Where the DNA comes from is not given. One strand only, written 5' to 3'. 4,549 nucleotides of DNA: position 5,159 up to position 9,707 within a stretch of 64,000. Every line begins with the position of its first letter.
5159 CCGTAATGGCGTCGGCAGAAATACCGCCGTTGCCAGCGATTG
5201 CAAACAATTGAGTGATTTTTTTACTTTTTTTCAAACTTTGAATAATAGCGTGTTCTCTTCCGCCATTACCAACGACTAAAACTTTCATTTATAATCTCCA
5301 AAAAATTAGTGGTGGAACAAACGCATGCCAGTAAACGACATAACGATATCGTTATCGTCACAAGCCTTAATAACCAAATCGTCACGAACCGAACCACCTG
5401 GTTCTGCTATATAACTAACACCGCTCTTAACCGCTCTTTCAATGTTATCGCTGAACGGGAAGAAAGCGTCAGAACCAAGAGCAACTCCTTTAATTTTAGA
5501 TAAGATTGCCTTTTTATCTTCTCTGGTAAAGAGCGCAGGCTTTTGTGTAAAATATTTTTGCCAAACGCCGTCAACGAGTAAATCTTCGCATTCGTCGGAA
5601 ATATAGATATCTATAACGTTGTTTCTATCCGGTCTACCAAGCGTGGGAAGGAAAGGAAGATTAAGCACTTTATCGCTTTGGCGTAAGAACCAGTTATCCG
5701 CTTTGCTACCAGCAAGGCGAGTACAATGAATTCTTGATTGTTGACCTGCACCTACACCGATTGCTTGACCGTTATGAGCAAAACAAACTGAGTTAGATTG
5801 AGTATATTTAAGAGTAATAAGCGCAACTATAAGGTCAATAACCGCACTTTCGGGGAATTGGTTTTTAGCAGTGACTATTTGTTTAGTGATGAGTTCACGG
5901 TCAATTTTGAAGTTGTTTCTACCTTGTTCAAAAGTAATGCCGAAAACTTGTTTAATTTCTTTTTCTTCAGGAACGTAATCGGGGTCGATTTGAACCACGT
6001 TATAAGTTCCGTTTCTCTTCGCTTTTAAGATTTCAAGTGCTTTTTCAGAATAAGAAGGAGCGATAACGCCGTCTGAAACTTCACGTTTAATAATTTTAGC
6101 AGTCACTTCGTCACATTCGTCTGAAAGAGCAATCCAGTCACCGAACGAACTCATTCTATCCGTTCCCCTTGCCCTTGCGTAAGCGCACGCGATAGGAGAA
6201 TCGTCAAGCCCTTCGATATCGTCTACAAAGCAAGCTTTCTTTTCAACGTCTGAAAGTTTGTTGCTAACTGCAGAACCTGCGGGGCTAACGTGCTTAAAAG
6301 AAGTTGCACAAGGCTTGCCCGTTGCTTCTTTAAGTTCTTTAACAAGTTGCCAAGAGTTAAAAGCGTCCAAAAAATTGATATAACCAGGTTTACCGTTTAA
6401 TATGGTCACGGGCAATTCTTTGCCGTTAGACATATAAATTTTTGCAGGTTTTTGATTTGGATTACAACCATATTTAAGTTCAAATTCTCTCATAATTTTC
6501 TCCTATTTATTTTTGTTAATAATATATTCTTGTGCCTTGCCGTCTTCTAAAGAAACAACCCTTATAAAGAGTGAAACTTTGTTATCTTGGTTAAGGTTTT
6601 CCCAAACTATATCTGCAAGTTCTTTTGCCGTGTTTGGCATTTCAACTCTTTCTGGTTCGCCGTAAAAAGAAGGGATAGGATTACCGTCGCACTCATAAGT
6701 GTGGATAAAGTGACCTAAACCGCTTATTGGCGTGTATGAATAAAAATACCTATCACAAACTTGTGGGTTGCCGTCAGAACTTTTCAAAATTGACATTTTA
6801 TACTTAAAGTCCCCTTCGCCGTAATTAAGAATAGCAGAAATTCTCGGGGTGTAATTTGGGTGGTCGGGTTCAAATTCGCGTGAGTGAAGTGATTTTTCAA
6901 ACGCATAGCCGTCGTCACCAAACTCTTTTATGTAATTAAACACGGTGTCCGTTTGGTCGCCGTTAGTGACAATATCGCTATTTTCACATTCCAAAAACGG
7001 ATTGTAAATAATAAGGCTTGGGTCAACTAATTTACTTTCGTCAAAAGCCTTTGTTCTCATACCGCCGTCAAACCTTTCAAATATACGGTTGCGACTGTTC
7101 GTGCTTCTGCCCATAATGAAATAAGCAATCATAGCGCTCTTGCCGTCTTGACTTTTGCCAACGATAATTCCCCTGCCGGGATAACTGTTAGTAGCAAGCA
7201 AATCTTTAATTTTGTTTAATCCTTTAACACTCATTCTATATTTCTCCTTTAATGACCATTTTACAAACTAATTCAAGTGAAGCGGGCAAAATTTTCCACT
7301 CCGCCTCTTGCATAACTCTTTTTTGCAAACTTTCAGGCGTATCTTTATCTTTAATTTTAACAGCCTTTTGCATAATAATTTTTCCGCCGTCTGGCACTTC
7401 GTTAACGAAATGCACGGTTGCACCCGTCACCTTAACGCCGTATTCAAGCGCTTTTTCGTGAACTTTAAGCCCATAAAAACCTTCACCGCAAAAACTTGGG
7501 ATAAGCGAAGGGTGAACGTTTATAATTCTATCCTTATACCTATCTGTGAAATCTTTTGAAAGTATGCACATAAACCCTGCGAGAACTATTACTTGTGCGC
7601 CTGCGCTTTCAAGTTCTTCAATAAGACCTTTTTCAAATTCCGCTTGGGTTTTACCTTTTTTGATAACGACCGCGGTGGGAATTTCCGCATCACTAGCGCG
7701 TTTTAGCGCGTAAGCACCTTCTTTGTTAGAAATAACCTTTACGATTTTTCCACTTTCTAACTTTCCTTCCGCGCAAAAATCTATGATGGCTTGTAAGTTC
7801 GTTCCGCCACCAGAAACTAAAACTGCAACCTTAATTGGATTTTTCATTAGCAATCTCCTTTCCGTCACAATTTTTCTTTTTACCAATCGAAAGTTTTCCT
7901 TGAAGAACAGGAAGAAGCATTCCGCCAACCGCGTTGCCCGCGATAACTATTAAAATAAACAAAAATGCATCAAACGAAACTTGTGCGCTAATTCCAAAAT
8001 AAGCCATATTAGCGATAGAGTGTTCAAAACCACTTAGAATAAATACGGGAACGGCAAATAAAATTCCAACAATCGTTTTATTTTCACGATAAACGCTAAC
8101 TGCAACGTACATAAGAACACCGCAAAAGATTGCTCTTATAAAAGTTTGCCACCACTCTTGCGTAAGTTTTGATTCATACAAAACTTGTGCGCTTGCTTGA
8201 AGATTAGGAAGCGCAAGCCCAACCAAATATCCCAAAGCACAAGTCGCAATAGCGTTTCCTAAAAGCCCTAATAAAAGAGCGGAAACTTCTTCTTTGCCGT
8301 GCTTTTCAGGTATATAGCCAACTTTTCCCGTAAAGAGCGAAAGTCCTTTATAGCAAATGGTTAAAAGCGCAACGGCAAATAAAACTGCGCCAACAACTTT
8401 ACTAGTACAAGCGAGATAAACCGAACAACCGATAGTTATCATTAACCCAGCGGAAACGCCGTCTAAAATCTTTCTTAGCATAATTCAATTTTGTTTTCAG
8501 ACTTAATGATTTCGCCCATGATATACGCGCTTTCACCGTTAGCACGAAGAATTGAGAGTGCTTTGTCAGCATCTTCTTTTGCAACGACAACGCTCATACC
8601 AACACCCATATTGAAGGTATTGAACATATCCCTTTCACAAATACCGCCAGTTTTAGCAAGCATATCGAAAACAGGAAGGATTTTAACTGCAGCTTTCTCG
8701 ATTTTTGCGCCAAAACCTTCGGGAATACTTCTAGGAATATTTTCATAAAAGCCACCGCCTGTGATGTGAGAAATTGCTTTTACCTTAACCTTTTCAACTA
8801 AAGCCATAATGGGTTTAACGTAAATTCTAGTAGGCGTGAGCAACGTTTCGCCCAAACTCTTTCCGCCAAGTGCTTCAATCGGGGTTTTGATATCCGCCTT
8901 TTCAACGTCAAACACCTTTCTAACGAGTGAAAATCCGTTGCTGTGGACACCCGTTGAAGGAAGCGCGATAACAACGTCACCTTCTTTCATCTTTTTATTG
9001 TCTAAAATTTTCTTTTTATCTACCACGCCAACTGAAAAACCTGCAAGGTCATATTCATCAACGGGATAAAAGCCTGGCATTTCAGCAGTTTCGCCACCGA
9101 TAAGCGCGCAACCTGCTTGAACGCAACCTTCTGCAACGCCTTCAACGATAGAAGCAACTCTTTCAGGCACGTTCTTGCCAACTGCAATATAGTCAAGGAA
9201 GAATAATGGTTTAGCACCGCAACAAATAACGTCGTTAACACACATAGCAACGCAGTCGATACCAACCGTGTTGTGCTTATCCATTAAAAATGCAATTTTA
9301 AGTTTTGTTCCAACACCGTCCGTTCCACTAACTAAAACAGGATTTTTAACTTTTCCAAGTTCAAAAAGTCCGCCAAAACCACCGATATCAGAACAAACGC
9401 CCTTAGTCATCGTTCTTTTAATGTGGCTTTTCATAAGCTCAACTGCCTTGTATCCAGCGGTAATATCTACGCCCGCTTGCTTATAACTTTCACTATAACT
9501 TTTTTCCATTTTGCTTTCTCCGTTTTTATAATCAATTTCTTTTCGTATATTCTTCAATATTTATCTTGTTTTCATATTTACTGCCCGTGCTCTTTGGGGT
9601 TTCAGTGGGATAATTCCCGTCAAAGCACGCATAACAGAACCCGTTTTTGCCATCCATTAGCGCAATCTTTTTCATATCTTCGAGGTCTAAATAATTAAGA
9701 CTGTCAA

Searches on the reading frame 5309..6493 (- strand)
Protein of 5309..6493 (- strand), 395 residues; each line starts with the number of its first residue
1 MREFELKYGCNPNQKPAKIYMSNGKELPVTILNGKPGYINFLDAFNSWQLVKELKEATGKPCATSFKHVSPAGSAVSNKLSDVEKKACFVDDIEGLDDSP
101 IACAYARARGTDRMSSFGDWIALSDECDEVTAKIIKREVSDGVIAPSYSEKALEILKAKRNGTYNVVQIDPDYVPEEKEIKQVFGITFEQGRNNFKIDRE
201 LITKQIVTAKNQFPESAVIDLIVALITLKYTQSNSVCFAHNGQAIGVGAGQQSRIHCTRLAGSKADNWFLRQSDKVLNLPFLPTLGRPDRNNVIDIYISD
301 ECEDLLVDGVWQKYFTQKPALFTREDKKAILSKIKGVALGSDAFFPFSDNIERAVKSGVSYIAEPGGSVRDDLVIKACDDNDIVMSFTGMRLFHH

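Call 82: search_protein_families(library=pfam, proteins=[window:5309-6493:-], max_evalue=0.0001)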
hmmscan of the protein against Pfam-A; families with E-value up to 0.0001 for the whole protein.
window:5309-6493:- (395 aa): 1 family
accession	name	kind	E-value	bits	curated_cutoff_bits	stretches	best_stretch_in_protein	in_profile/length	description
PF01808.24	AICARFT_IMPCHas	-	5.7e-59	200.5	25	1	4-264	77-311/311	AICARFT/IMPCHase bienzyme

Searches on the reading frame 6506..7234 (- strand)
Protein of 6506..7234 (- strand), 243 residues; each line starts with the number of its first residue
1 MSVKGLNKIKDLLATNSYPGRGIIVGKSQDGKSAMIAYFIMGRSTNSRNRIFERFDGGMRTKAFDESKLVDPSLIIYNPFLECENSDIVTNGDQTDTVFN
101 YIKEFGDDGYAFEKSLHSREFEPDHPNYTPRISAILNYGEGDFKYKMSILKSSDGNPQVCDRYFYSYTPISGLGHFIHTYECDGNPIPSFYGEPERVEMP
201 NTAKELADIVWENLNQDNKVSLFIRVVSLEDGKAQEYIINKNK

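Call 82: search_protein_families(library=pfam, proteins=[window:6506-7234:-], max_evalue=0.0001)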
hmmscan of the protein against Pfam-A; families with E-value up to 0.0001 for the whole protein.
window:6506-7234:- (243 aa): 1 family
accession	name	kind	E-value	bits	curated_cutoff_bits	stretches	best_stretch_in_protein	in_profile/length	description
PF07826.16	IMP_cyclohyd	-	4.3e-59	199.8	28.1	1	18-228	1-189/192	IMP cyclohydrolase-like protein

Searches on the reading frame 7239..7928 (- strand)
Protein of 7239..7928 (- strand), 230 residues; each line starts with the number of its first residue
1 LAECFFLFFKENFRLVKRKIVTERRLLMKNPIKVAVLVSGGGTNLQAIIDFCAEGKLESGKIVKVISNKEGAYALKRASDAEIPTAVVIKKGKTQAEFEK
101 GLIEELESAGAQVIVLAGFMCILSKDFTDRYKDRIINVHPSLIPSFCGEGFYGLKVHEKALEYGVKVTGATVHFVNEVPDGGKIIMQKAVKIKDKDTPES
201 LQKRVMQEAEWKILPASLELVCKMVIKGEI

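Call 82: search_protein_families(library=pfam, proteins=[window:7239-7928:-], max_evalue=0.0001)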
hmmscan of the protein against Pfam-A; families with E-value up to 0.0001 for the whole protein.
window:7239-7928:- (230 aa): 1 family
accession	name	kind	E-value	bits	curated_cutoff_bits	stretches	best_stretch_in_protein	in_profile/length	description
PF00551.24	Formyl_trans_N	-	1.8e-51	174.9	26.1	1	33-216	2-179/181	Formyl transferase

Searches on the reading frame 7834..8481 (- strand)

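Call 82: search_protein_families(library=pfam, proteins=[window:7834-8481:-], max_evalue=0.0001)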
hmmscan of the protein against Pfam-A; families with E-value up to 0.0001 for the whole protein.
window:7834-8481:- (216 aa): 1 family
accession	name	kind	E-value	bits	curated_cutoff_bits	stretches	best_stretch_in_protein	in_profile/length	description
PF01226.23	Form_Nir_trans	-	3.5e-25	89.2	34.6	1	4-191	21-234/240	Formate/nitrite transporter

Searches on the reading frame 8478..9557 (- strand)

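Call 82: search_protein_families(library=pfam, proteins=[window:8478-9557:-], max_evalue=0.0001)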
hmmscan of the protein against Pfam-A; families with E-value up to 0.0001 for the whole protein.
window:8478-9557:- (360 aa): 2 families
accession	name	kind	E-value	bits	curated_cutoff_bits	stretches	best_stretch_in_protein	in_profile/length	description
PF02769.27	AIRS_C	-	5e-34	118.1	23.1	1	191-354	1-149/156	AIR synthase related protein, C-terminal domain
PF00586.29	AIRS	-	9.5e-27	94.1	24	1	74-179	14-112/112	AIR synthase related protein, N-terminal domain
